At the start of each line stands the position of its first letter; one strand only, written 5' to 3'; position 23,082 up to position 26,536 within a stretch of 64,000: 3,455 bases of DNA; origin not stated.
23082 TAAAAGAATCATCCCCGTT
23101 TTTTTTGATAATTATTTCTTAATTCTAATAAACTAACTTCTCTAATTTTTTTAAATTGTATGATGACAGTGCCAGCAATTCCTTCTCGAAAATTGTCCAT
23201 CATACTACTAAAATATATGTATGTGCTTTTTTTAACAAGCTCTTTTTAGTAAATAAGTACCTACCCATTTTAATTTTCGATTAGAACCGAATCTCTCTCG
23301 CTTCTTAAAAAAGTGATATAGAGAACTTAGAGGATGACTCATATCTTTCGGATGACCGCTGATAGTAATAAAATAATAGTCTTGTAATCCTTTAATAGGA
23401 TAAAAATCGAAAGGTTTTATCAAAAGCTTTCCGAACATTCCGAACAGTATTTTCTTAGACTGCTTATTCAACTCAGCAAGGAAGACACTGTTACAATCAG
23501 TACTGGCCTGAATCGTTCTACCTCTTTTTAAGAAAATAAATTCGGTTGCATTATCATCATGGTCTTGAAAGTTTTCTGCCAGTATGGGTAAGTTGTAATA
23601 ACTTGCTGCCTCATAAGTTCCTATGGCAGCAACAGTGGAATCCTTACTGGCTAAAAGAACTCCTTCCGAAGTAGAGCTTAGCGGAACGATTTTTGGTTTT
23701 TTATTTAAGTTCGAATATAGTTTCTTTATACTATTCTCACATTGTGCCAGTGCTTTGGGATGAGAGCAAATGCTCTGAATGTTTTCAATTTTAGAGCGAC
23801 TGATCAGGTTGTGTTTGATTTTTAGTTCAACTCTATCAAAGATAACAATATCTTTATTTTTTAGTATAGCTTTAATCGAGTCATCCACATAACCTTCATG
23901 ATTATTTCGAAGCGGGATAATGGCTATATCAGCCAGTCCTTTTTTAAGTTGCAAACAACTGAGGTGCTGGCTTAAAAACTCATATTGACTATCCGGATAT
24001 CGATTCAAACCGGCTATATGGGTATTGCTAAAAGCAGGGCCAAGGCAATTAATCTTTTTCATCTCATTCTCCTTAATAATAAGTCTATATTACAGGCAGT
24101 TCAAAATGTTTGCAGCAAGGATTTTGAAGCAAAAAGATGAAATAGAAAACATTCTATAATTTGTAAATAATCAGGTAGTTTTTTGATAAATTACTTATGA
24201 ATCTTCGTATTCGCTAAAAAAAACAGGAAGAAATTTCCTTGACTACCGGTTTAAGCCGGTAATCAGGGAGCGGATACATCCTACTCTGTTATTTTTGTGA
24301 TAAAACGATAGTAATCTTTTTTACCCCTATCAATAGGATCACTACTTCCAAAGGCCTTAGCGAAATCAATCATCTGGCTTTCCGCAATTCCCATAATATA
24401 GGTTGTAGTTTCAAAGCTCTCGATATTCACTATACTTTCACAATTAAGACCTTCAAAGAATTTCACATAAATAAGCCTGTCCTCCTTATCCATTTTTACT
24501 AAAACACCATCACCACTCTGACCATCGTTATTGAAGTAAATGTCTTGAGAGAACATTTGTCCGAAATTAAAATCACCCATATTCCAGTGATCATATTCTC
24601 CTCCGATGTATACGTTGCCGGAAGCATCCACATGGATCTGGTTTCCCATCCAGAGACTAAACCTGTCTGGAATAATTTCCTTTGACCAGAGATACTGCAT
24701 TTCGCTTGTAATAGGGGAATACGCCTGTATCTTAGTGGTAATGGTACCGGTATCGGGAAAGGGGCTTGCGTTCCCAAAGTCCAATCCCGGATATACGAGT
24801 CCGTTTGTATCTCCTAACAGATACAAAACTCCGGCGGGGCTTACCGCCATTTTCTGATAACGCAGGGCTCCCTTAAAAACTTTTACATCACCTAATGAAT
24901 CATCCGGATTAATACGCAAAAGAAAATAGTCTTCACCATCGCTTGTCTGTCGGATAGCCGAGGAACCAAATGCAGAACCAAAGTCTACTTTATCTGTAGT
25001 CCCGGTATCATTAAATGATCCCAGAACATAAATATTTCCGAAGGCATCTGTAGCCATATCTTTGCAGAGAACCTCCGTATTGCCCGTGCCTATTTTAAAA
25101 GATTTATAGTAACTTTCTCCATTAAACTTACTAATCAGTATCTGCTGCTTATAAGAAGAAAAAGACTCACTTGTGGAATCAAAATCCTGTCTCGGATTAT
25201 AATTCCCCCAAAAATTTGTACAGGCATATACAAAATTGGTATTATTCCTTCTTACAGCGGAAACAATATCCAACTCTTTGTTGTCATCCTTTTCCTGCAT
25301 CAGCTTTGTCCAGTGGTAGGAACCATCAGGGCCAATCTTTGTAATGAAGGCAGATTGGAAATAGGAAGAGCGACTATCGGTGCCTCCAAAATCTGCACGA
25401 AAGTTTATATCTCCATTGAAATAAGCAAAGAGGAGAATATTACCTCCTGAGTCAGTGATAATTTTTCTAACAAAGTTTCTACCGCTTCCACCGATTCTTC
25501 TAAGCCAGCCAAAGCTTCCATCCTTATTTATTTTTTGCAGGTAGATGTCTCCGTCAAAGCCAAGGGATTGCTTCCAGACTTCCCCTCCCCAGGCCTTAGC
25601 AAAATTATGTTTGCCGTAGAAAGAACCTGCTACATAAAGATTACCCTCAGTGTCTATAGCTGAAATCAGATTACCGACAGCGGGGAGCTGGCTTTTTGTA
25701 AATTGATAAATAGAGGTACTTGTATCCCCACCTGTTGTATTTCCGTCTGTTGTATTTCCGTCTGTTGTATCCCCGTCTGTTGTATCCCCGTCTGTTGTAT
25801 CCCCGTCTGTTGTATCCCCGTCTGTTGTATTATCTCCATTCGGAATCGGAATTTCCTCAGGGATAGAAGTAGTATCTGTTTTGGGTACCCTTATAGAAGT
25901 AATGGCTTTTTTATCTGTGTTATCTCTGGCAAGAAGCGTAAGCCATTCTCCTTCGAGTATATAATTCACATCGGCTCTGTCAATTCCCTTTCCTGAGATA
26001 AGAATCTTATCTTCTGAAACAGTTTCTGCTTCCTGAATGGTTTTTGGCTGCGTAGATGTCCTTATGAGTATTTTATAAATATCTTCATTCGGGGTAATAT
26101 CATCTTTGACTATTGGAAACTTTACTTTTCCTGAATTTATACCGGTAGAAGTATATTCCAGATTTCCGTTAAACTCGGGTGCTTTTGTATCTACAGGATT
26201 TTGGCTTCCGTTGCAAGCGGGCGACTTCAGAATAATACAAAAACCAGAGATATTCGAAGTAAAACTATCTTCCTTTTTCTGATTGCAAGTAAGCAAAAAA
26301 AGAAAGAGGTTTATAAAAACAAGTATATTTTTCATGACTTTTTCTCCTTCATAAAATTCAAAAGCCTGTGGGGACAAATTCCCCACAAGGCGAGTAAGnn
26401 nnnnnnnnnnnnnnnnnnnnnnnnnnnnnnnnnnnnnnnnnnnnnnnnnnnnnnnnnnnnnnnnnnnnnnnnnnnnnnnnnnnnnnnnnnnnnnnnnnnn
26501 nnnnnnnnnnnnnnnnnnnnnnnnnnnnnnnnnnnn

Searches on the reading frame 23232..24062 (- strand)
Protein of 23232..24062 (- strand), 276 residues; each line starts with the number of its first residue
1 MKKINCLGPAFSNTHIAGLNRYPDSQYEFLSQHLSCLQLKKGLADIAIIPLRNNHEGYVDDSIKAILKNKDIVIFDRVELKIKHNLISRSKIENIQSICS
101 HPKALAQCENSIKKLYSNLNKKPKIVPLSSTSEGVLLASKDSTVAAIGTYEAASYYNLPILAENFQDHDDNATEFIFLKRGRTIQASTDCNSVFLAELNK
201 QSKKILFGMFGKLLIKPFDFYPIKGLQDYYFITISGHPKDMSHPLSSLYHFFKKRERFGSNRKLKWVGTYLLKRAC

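Call 42: search_protein_families(library=pfam, proteins=[window:23232-24062:-])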
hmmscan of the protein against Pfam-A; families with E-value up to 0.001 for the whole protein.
window:23232-24062:- (276 aa): 1 family
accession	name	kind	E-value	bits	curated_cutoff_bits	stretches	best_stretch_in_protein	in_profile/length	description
PF00800.23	PDT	-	5e-36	124.6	25.2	1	4-180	1-178/181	Prephenate dehydratase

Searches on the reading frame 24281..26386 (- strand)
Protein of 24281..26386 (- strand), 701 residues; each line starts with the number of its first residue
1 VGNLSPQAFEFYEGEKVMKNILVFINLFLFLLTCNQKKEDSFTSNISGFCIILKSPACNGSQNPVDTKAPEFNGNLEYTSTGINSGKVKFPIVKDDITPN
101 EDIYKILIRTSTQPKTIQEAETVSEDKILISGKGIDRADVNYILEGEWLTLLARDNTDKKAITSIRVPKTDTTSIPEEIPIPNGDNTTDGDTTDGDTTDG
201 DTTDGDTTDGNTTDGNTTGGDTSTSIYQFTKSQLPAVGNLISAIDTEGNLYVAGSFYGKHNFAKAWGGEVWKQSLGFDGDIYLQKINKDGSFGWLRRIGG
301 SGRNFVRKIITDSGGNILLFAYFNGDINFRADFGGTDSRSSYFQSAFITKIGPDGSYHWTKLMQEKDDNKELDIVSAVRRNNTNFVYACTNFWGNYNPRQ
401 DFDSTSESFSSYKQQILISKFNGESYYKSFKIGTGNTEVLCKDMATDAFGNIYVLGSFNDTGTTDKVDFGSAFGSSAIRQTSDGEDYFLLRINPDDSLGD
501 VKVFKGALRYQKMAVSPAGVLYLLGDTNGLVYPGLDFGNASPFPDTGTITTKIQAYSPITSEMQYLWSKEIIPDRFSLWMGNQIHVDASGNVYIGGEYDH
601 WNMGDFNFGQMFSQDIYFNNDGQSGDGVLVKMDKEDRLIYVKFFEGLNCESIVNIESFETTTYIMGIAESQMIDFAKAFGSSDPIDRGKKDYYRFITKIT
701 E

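Call 18: search_protein_families(library=padloc, proteins=[window:24281-26386:-], max_evalue=0.01)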
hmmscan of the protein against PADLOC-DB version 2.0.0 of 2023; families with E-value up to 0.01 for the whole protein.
window:24281-26386:- (701 aa): 0 families

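Call 42: search_protein_families(library=pfam, proteins=[window:24281-26386:-])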
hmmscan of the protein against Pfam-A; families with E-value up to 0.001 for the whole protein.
window:24281-26386:- (701 aa): 1 family
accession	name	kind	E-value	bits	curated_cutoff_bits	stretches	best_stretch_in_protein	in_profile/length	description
PF06739.17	SBBP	-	4e-11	43.1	20.5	0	432-457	6-31/38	Beta-propeller repeat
